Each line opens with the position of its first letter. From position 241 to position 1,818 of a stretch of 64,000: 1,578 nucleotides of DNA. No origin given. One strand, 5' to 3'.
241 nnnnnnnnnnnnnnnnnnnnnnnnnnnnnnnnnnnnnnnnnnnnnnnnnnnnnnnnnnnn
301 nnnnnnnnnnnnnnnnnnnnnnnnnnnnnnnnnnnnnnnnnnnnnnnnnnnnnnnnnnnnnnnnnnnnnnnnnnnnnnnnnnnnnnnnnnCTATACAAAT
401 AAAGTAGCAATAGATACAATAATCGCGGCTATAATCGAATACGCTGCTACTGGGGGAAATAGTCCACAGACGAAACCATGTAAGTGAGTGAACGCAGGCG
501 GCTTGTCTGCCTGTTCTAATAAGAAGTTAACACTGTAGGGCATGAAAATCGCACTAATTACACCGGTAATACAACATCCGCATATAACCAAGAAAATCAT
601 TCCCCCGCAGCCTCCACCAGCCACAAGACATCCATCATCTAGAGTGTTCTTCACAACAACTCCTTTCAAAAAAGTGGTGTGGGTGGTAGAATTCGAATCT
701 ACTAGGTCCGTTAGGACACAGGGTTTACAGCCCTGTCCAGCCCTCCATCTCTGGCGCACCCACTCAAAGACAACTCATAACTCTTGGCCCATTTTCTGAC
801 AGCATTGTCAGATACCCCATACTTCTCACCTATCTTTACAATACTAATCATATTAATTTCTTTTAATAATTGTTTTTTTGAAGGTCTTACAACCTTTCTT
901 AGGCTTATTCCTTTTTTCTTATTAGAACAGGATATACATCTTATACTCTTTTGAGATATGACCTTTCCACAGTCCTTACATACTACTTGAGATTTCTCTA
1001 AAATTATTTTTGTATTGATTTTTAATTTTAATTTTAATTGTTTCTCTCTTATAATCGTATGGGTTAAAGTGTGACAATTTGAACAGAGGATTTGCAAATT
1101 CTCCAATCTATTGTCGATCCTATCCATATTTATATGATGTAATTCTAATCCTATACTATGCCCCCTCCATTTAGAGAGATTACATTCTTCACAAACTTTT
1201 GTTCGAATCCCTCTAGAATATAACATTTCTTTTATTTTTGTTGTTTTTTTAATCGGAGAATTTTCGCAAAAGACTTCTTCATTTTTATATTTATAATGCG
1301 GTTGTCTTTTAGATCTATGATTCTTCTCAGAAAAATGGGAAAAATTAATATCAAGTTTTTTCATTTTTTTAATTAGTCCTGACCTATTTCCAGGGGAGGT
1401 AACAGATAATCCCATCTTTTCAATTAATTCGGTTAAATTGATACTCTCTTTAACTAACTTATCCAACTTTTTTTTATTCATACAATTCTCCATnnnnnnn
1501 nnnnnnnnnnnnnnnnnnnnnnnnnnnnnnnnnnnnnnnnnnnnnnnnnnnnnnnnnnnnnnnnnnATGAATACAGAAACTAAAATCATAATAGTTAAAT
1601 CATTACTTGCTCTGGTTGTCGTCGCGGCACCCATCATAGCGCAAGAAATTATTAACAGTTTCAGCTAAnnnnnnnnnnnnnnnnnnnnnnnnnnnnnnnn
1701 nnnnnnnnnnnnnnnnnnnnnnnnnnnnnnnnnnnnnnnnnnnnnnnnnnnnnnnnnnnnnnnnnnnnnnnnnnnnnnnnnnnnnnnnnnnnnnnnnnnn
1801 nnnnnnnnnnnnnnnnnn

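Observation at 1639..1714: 76-nt structured element duplicated next to two different HNH endonuclease genes, with compensatory stem mutations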

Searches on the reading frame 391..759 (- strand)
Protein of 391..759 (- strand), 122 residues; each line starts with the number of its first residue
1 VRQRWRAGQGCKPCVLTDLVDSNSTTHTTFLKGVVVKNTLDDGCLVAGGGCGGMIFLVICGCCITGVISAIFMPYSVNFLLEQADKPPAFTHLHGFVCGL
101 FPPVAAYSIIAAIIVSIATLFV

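Call 39: search_protein_families(library=pfam, proteins=[window:391-759:-], max_evalue=0.1)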
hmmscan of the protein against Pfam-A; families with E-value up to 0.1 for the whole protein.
window:391-759:- (122 aa): 1 family
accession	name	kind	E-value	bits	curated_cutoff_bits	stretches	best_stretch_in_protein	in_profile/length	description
PF19762.4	DUF6249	-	0.085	13.3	33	1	27-77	44-94/104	Domain of unknown function (DUF6249)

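Call 40: search_protein_families(library=phrogs, proteins=[window:391-759:-], max_evalue=0.1)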
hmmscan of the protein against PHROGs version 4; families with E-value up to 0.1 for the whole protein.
window:391-759:- (122 aa): 1 family
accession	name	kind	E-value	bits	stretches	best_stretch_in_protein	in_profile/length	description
phrog_32387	-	unknown function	0.032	15.4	1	92-113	8-29/68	-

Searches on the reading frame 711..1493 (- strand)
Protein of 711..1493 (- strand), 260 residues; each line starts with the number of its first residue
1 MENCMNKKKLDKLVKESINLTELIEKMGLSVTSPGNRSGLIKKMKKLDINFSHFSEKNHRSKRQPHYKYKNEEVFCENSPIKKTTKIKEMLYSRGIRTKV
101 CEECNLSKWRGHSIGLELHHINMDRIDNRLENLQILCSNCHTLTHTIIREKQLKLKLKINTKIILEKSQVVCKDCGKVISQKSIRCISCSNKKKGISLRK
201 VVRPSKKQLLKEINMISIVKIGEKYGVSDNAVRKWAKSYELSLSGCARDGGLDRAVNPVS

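Call 39: search_protein_families(library=pfam, proteins=[window:711-1493:-], max_evalue=0.1)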
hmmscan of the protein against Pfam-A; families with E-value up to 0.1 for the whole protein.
window:711-1493:- (260 aa): 5 families
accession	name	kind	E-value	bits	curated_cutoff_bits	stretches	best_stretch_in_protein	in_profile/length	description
PF13392.12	HNH_3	-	0.0027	17.7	24.8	1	115-134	18-37/46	HNH endonuclease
PF13384.12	HTH_23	-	0.013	15.7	24.6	1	211-240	15-42/50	Homeodomain-like domain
PF01844.29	HNH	-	0.056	14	21.4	1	101-145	1-45/47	HNH endonuclease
PF14392.11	zf-CCHC_4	-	0.061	13.4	27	0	129-146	26-43/49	Zinc knuckle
PF21811.2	RdfA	-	0.07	13.3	27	0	122-181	124-183/195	Rod-determining factor A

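Call 40: search_protein_families(library=phrogs, proteins=[window:711-1493:-], max_evalue=0.1)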
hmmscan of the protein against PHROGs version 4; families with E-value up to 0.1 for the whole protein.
window:711-1493:- (260 aa): 24 families
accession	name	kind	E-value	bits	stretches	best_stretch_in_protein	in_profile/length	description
phrog_10822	-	DNA, RNA and nucleotide metabolism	6.4e-36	125.2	1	6-239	9-245/245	HNH endonuclease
phrog_15471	-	DNA, RNA and nucleotide metabolism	1e-16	62.3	1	115-242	50-175/183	HNH endonuclease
phrog_14736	-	DNA, RNA and nucleotide metabolism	1.3e-13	52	1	68-197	2-120/202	HNH endonuclease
phrog_1271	-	DNA, RNA and nucleotide metabolism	3.7e-07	30.9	1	63-157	246-328/361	HNH endonuclease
phrog_7545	-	DNA, RNA and nucleotide metabolism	9.6e-06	26.9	1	100-153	91-141/160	HNH endonuclease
phrog_21964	-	DNA, RNA and nucleotide metabolism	0.00013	22.7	1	115-152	182-219/244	HNH endonuclease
phrog_2255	-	DNA, RNA and nucleotide metabolism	0.00051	20.6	1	52-167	78-190/211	HNH endonuclease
phrog_8446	-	DNA, RNA and nucleotide metabolism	0.00056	20.6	1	37-151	86-202/211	HNH endonuclease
phrog_24252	-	DNA, RNA and nucleotide metabolism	0.00061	21.1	1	116-154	41-79/146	HNH endonuclease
phrog_25862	-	DNA, RNA and nucleotide metabolism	0.0012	20.3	1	98-147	89-138/149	HNH endonuclease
phrog_119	-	DNA, RNA and nucleotide metabolism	0.0023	17.8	1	42-168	144-278/443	HNH endonuclease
phrog_10186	-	unknown function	0.0024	18.2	1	149-234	117-208/284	-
phrog_959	-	DNA, RNA and nucleotide metabolism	0.0032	18.2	1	117-175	78-135/138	HNH endonuclease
phrog_144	-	DNA, RNA and nucleotide metabolism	0.0036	18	1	98-152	84-140/175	HNH endonuclease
phrog_4160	-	unknown function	0.0044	18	1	97-154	69-129/178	-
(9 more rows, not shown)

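Call 44: search_dna_similar(query=window:711-1493:-, collection=phages, mode=protein, max_rows=15)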
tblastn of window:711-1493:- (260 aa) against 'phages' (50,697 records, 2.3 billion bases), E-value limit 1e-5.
Records with a match: 166; places in all: 174; records where one place covers at least 80% of the query: 7.
Best place of each record, by identity: <60% 166.
By first word of the organism name: Salmonella 26; Escherichia 25; Pseudomonas 25; Bacillus 12; uncultured 9; Gordonia 8; Enterococcus 6; Rhizobium 6; Streptomyces 5; Citrobacter 4; and 19 more.
By host as written in the record: - 26; Escherichia coli 18; Pseudomonas aeruginosa 11; Gordonia terrae 3612 8; Salmonella enterica 6; Bacillus anthracis Sterne 4; Bacillus cereus 4; Citrobacter freundii 4; and 56 more.
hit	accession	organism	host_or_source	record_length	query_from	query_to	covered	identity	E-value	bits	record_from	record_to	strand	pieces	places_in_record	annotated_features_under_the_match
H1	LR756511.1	uncultured phage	metagenomic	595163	10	242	90%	33.1%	3e-19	93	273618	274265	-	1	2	record has no annotation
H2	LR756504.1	uncultured phage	metagenomic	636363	6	240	90%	31.0%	2e-24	107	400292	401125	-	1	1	record has no annotation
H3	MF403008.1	Agrobacterium phage Atu_ph07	Agrobacterium tumefaciens C58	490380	7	238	89%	31.2%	2e-20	96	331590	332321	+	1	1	hypothetical protein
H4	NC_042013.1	Agrobacterium phage Atu_ph07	Agrobacterium tumefaciens C58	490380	7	238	89%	31.2%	2e-20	96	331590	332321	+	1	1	HNH endonuclease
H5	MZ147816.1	Enterococcus phage 113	Enterococcus faecium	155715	13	235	86%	31.9%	8e-18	88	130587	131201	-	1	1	HNH endonuclease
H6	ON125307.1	Enterococcus phage vB_OCPT_Bop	Enterococcus sp.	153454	13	235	86%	31.9%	2e-17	87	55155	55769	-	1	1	hegA: HNH endonuclease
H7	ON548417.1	Bacillus phage vB_BanS-Thrax1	Bacillus anthracis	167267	68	241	67%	40.4%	9e-26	111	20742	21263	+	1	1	HNH endonuclease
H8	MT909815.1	Enterococcus phage iF6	Enterococcus faecium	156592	13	242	88%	30.2%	4e-19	92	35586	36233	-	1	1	none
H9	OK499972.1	Bacillus phage vB_BanS_Chewbecca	Bacillus anthracis Sterne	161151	67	238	66%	33.9%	4e-18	89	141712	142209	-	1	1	HNH endonuclease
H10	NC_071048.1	Bacillus phage vB_BanS_Chewbecca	Bacillus anthracis Sterne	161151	67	238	66%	33.9%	4e-18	89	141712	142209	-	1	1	HNH endonuclease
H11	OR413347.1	Salmonella phage EH7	Salmonella enterica subsp. enterica ...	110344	61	238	68%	32.0%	2e-12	72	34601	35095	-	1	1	hegA: H-N-H endonuclease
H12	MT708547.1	Klebsiella phage Muenster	Klebsiella pneumoniae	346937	61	237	68%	31.8%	2e-9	64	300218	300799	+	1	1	HNH endonuclease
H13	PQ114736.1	Rhodococcus phage Dorin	Rhodococcus equi NRRL B-16538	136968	69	234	64%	33.1%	6e-14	77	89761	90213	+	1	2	153: HNH endonuclease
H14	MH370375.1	Salmonella phage S124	Salmonella enterica serotype Derby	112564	61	234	67%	30.5%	6e-11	68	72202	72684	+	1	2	homing endonuclease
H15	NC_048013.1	Salmonella phage S124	Salmonella enterica serotype Derby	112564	61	234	67%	30.5%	6e-11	68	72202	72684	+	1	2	HNH endonuclease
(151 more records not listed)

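Call 78: find_homologous_proteins(query=window:711-1493:-, max_evalue=1e-10)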
Query window:711-1493:- (260 aa): 981 proteins with E <= 1e-10 among 1673 candidates; the best 120 are listed.
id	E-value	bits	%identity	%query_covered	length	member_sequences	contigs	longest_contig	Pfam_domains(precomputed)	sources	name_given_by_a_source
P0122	1.2e-161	554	100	98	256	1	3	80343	-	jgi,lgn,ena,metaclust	metaclust:\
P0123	4.1e-38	149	40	86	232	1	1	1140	-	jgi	jgi:5-methylcytosine-specific restriction endonuclease McrA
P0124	8.3e-37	145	38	89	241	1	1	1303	-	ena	-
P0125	1.5e-36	144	38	86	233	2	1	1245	-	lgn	-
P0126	1.0e-35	142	38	92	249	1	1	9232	-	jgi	-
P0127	1.3e-35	141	35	93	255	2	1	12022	-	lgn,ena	-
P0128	3.9e-35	140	35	88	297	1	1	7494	PF13384.13,PF13518.13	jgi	jgi:transposase-like protein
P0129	4.2e-35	139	35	91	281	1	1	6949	-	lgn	-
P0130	2.8e-34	137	35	91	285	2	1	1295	-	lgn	-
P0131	7.6e-34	135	35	89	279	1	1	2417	-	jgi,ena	-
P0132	7.7e-34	135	37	89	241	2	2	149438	-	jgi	jgi:Zn finger protein HypA/HybF involved in hydrogenase expression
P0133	1.0e-33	135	34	91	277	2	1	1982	-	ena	-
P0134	4.5e-33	133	36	91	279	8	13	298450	-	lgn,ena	-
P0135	4.5e-33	133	34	90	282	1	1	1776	-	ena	-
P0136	5.8e-33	132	35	92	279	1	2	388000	-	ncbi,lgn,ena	-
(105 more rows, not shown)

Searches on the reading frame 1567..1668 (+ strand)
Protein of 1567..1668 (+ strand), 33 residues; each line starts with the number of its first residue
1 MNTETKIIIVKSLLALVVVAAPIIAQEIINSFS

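Call 20: find_encoding_contigs(protein=window:1567-1668:+, flank=10000)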
Protein window:1567-1668:+ (33 aa): no gene with exactly this product is on record in the collection.

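Call 30: search_dna_similar(query=window:1567-1665:+, collection=phages, mode=protein, max_evalue=10)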
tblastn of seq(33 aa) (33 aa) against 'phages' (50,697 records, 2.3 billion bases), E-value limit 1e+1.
No match.

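Call 39: search_protein_families(library=pfam, proteins=[window:1567-1668:+], max_evalue=0.1)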
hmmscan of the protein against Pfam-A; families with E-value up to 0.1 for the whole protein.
window:1567-1668:+ (33 aa): 0 families

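Call 40: search_protein_families(library=phrogs, proteins=[window:1567-1668:+], max_evalue=0.1)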
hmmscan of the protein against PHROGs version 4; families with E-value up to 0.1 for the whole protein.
window:1567-1668:+ (33 aa): 0 families

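Call 76: search_protein_representatives(protein=window:1567-1665:+)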
Query: 33 residues. Proteins with E-value up to 0.001 (for the whole library): 1; up to 1e-10: 1; up to 1e-30: 0. The best 1 are listed.
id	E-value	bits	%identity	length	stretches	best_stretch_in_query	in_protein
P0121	5.3e-11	54.7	100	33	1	1-33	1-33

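Call 77: list_cluster_members(proteins=[P0121])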
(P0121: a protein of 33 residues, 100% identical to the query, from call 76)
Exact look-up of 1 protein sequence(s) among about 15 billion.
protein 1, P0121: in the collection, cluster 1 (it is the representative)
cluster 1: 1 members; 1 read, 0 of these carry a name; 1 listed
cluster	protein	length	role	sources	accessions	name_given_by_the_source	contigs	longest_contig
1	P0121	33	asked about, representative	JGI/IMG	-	-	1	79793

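Call 82: search_protein_families(library=ncbifam, proteins=[window:1567-1665:+], max_evalue=10)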
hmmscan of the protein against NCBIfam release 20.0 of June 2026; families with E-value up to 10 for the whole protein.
seq(33 aa): 0 families

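Call 83: search_protein_families(library=pfam, proteins=[window:1567-1665:+], max_evalue=10)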
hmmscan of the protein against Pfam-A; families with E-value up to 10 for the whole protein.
seq(33 aa): 0 families
